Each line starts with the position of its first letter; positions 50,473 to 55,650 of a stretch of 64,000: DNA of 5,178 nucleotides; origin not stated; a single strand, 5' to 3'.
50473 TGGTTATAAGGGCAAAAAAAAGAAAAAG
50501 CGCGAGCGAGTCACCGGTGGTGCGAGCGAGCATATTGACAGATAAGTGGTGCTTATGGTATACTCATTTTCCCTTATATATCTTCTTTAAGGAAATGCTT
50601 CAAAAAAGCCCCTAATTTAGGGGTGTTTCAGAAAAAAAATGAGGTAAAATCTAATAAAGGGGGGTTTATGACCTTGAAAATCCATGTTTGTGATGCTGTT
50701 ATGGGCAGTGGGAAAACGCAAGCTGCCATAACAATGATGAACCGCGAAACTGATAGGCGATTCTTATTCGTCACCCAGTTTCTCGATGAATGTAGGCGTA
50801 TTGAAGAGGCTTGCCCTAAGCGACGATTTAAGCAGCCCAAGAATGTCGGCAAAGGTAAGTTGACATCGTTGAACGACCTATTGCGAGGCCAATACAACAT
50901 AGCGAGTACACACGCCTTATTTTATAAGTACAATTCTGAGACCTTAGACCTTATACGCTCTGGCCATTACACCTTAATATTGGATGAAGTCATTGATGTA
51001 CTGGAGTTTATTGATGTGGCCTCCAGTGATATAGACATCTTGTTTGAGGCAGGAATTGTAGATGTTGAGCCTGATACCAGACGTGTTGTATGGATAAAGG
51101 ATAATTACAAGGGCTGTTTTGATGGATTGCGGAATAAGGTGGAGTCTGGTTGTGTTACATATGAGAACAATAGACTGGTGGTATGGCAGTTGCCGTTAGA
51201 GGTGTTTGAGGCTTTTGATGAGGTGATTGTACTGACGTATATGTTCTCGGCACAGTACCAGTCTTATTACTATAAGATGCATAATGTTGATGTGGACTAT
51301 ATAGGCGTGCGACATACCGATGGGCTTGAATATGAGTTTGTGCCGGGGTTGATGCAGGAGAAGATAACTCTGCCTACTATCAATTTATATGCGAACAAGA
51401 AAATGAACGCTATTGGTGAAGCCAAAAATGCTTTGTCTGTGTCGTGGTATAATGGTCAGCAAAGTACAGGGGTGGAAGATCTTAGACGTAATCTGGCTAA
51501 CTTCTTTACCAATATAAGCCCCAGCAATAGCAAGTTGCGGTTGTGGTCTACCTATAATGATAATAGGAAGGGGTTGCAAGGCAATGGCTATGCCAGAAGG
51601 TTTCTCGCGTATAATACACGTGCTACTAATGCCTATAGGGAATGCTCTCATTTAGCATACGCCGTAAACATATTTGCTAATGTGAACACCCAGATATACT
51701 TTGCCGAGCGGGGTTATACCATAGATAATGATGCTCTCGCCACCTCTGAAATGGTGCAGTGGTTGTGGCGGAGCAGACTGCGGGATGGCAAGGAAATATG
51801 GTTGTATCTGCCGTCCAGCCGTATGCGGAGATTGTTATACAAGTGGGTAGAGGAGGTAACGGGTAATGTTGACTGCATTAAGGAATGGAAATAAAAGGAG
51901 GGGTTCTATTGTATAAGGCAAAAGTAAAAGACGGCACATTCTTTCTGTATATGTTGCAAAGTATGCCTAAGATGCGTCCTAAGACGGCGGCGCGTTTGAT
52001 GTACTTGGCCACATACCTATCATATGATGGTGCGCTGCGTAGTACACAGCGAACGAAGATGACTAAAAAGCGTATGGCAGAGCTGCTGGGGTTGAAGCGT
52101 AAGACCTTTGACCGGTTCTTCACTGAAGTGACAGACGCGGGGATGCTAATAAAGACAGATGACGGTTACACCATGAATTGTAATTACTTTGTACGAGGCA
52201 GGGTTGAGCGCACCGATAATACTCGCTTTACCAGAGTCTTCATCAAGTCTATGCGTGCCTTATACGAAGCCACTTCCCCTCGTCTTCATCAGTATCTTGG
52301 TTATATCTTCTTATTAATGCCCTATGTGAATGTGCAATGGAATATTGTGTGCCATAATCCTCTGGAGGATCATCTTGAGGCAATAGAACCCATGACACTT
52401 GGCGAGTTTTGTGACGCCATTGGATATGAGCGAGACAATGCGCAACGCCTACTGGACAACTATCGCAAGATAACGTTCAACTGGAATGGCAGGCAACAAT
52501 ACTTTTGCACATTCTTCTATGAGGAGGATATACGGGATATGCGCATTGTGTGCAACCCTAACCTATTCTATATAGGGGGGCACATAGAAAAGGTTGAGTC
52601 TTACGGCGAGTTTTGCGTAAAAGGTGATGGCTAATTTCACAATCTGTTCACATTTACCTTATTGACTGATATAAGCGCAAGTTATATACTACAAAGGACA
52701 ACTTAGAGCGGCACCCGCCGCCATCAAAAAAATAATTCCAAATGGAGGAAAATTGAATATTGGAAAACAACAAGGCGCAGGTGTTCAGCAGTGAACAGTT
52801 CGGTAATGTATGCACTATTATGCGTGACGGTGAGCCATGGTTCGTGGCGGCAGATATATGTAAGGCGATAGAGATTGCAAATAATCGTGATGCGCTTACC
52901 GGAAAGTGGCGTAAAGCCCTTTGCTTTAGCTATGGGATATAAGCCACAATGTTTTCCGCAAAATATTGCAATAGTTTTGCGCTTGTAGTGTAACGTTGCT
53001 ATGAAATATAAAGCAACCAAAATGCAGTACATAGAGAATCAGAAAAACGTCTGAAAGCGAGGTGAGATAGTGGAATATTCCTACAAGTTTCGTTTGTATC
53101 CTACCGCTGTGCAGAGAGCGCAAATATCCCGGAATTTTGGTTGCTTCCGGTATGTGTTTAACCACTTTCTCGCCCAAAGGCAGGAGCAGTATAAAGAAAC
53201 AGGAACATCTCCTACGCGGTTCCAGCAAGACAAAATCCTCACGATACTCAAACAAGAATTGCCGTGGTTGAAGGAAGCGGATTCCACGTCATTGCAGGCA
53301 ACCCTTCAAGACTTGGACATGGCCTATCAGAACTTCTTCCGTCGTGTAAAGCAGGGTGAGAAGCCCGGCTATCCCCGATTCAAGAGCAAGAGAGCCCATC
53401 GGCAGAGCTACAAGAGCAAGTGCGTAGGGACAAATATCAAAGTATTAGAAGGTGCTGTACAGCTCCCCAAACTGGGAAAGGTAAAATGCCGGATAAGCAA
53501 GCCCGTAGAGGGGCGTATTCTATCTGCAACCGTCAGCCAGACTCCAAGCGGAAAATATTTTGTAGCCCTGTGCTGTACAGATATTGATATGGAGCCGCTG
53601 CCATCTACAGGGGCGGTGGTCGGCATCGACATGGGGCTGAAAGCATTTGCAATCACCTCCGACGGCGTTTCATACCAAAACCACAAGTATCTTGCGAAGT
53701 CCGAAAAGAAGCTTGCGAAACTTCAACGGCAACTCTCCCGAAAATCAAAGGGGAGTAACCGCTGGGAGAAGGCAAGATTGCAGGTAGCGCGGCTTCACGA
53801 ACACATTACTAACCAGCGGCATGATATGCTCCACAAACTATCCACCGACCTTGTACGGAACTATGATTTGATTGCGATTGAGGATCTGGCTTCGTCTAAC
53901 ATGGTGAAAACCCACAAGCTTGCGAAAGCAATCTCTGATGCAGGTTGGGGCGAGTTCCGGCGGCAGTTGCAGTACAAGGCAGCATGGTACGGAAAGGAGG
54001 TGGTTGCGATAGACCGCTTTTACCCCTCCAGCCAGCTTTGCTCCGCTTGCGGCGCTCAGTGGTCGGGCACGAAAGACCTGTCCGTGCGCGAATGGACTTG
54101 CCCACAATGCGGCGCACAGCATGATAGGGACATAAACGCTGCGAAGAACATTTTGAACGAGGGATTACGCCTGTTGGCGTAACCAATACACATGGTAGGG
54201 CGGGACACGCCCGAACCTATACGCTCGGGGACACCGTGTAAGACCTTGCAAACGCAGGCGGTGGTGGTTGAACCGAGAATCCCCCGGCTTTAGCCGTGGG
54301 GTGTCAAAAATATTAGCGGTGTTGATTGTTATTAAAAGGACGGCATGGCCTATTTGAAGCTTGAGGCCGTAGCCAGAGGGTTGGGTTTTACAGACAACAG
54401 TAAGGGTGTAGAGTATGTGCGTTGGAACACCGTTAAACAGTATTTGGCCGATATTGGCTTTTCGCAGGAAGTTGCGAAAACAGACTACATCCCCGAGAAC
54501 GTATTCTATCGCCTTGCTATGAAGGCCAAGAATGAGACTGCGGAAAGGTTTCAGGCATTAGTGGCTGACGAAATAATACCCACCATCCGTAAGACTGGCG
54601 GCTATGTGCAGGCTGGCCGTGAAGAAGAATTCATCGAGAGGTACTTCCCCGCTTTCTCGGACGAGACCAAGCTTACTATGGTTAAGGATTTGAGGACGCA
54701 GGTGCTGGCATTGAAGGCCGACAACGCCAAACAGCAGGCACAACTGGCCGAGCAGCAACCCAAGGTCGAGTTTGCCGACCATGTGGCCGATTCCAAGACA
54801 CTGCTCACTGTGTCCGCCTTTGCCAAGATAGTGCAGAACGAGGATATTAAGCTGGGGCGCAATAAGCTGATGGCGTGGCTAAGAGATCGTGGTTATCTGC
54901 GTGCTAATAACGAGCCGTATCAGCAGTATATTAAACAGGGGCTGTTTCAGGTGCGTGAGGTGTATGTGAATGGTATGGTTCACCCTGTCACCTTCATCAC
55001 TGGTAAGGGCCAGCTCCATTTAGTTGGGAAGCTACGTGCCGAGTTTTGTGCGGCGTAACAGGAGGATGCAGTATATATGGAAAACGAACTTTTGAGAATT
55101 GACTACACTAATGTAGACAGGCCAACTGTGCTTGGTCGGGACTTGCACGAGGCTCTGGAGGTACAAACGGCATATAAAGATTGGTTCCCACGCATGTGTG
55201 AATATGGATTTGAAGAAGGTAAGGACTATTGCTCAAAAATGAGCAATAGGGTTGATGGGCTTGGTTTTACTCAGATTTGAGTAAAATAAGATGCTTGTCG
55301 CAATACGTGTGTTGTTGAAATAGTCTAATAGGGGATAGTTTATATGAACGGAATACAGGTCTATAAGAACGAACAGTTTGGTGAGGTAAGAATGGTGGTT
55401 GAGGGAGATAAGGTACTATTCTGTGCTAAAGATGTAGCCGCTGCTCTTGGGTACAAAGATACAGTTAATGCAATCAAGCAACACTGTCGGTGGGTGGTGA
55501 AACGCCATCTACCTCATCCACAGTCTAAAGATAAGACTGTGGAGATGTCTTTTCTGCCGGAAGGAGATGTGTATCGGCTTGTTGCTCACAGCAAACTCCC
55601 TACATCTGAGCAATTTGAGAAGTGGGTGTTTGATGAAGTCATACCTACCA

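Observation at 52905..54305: TnpB element inserted into one of three Bro-N antirepressor paralogs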

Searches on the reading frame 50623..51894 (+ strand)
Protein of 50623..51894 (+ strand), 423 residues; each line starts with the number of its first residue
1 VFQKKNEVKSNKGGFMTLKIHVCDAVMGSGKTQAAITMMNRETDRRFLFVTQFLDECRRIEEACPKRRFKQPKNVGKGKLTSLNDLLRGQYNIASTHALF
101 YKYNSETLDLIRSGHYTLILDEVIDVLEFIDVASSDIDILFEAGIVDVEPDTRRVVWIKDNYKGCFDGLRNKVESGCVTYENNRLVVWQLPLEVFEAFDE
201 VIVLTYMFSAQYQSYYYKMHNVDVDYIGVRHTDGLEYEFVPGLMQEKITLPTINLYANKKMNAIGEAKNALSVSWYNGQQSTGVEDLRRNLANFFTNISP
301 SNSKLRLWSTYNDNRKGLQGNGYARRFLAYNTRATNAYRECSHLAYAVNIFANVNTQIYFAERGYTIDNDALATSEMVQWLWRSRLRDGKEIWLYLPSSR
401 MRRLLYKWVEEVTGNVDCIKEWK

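Call 3: search_protein_families(library=pfam, proteins=[window:50623-51894:+], max_evalue=0.01)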
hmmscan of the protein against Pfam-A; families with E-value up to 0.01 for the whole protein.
window:50623-51894:+ (423 aa): 0 families

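Call 49: search_protein_families(library=phrogs, proteins=[window:50623-51894:+], max_evalue=0.00001)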
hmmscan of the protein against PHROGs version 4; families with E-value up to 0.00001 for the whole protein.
window:50623-51894:+ (423 aa): 1 family
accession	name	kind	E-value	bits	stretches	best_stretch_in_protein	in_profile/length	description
phrog_2467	-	unknown function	1.7e-64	219.6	1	16-409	6-421/502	-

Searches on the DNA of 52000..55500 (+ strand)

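Call 4: search_rna_families(source=window, start=52000, end=55500, threshold=evalue, max_evalue=1, show_alignments=3)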
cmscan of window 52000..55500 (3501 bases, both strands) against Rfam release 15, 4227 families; matches with E-value up to 1: 0.
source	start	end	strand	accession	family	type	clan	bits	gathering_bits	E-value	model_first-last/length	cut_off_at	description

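Call 5: search_dna_similar(query=window:52600-55300:+, collection=phages, mode=distant, max_rows=30)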
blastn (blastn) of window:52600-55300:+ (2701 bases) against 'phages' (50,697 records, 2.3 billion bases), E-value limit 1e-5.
Records with a match: 62; places in all: 62; records where one place covers at least 80% of the query: 0.
Best place of each record, by identity: 80-90% 3; 60-80% 59.
By first word of the organism name: Streptococcus 30; Staphylococcus 22; Lactobacillus 5; Mammaliicoccus 3; Bacteriophage 2.
By host as written in the record: Staphylococcus aureus 11; Streptococcus thermophilus 8; - 7; Lactobacillus plantarum 5; Streptococcus pyogenes HSC5 2; Streptococcus thermophilus SK778 2; Streptococcus thermophilus ST68757 2; Streptococcus thermophilus STCH_17 2; and 22 more.
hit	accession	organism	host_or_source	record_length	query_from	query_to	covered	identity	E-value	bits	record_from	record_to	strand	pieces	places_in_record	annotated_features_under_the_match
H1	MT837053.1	Bacteriophage sp.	human fecal samples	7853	1392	1561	6%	71.5%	3e-13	85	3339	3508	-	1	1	record has no annotation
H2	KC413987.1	Streptococcus phage phiSS12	Streptococcus suis SS12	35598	2528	2645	4%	77.1%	2e-15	92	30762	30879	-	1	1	putative AntA/AntB antirepressor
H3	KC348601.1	Streptococcus phage phi7917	Streptococcus suis 7917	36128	2528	2645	4%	77.1%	2e-15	92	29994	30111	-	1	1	putative phage antirepressor protein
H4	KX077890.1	Streptococcus phage phiLP081102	Streptococcus suis LP081102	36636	2528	2645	4%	77.1%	2e-15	92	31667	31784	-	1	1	antirepressor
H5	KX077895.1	Streptococcus phage phiZJ20091101-4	Streptococcus suis ZJ20091101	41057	2528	2645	4%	77.1%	2e-15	92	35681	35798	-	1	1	antirepressor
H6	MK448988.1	Streptococcus phage Javan578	Streptococcus suis NSUI002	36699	2528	2645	4%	77.1%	2e-15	92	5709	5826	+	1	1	antirepressor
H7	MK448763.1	Streptococcus phage Javan451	Streptococcus pyogenes ERR111845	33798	2534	2650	4%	77.8%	1e-16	95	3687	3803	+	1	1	antirepressor protein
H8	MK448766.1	Streptococcus phage Javan465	Streptococcus pyogenes ERR172100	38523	2534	2650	4%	77.8%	1e-16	95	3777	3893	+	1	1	antirepressor protein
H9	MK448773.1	Streptococcus phage Javan485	Streptococcus pyogenes HSC5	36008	2534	2650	4%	77.8%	1e-16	95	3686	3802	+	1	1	antirepressor protein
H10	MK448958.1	Streptococcus phage Javan486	Streptococcus pyogenes HSC5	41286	2534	2650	4%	77.8%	1e-16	95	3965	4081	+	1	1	antirepressor protein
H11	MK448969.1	Streptococcus phage Javan514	Streptococcus pyogenes MGAS5005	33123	2534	2650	4%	77.8%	1e-16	95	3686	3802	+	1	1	antirepressor protein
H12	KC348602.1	Streptococcus phage phi891591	Streptococcus suis 89/1591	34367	2528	2645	4%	76.3%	2e-14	88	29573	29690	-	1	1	putative phage antirepressor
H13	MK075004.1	Staphylococcus phage phiSP119-1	Staphylococcus pseudintermedius ...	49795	2534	2650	4%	70.4%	9e-7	63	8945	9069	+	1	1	antirepressor protein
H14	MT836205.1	Bacteriophage sp.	human fecal samples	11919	305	416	4%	72.4%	9e-7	64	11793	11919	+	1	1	record has no annotation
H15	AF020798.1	Streptococcus phage TP-J34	-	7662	2544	2650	4%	75.7%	4e-11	77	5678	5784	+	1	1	P1-antirepressor homolog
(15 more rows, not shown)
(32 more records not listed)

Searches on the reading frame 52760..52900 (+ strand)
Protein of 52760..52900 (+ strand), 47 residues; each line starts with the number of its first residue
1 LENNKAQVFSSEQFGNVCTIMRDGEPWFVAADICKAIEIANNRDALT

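Call 25: find_homologous_proteins(query=window:52760-52900:+, max_evalue=0.001)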
Query seq(47 aa) (47 aa): 3 proteins with E <= 0.001 among 3 candidates.
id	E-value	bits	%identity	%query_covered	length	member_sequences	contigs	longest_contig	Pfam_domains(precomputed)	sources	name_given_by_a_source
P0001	7.1e-14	67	74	91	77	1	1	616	PF02498.23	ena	-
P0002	1.4e-12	63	61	98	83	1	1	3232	PF02498.23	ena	-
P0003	3.2e-12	62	60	96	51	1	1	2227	PF02498.23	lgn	-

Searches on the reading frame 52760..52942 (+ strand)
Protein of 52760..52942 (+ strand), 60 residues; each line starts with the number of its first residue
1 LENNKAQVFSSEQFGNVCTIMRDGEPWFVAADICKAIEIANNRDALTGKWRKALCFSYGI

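Call 3: search_protein_families(library=pfam, proteins=[window:52760-52942:+], max_evalue=0.01)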
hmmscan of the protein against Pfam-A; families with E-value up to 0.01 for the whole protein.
window:52760-52942:+ (60 aa): 1 family
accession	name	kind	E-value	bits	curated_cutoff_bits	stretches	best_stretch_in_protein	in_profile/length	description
PF02498.22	Bro-N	-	5.8e-06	27.3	25.6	1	17-47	2-33/96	BRO family, N-terminal domain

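Call 54: find_encoding_contigs(protein=window:52760-52942:+, flank=4000, max_places=10)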
Protein window:52760-52942:+ (60 aa): 24 contigs read that carry it; 10 places shown.
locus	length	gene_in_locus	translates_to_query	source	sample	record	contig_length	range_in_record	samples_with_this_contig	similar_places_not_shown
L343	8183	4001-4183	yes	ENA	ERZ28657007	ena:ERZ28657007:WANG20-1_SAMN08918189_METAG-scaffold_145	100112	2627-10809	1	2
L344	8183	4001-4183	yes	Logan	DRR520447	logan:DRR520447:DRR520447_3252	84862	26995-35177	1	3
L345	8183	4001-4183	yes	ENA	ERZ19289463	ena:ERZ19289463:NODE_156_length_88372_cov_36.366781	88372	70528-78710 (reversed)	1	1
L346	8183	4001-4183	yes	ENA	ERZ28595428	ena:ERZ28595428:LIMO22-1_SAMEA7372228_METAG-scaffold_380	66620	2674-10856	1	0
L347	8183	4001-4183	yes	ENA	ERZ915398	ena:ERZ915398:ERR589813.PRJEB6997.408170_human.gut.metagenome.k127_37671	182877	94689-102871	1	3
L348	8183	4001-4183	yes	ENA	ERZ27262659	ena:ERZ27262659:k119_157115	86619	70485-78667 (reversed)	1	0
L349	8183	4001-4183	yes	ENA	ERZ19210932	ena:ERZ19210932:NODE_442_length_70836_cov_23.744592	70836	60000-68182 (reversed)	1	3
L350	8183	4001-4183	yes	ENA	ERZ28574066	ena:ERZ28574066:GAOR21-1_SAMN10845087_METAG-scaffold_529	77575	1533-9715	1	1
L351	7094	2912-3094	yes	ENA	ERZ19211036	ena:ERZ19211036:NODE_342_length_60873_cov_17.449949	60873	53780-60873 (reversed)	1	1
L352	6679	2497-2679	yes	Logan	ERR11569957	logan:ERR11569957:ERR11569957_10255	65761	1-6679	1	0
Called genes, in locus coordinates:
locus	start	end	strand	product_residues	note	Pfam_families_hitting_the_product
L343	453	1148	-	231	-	PF13384:HTH_23 (weak)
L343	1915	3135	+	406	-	PF27199:YonV_C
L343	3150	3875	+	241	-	PF25213:HVO_A0261_N (faint)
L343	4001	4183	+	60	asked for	PF02498:Bro-N (weak)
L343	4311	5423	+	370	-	PF12323:HTH_OrfB_IS605, PF01385:OrfB_IS605, PF07282:Cas12f1-like_TNB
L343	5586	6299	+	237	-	PF02498:Bro-N (weak), PF03374:ANT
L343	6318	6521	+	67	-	PF08346:AntA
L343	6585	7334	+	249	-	PF02498:Bro-N, PF03374:ANT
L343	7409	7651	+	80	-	-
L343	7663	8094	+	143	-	-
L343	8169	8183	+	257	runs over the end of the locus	PF02498:Bro-N, PF03374:ANT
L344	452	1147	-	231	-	PF13384:HTH_23 (weak)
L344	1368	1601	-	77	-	-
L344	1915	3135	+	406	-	PF27199:YonV_C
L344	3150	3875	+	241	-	PF25213:HVO_A0261_N (faint)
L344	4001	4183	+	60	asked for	PF02498:Bro-N (weak)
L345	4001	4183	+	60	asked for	PF02498:Bro-N (weak)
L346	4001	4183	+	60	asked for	PF02498:Bro-N (weak)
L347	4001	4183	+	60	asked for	PF02498:Bro-N (weak)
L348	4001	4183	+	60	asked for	PF02498:Bro-N (weak)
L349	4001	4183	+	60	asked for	PF02498:Bro-N (weak)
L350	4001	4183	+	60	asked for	PF02498:Bro-N (weak)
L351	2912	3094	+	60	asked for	PF02498:Bro-N (weak)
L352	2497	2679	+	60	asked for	PF02498:Bro-N (weak)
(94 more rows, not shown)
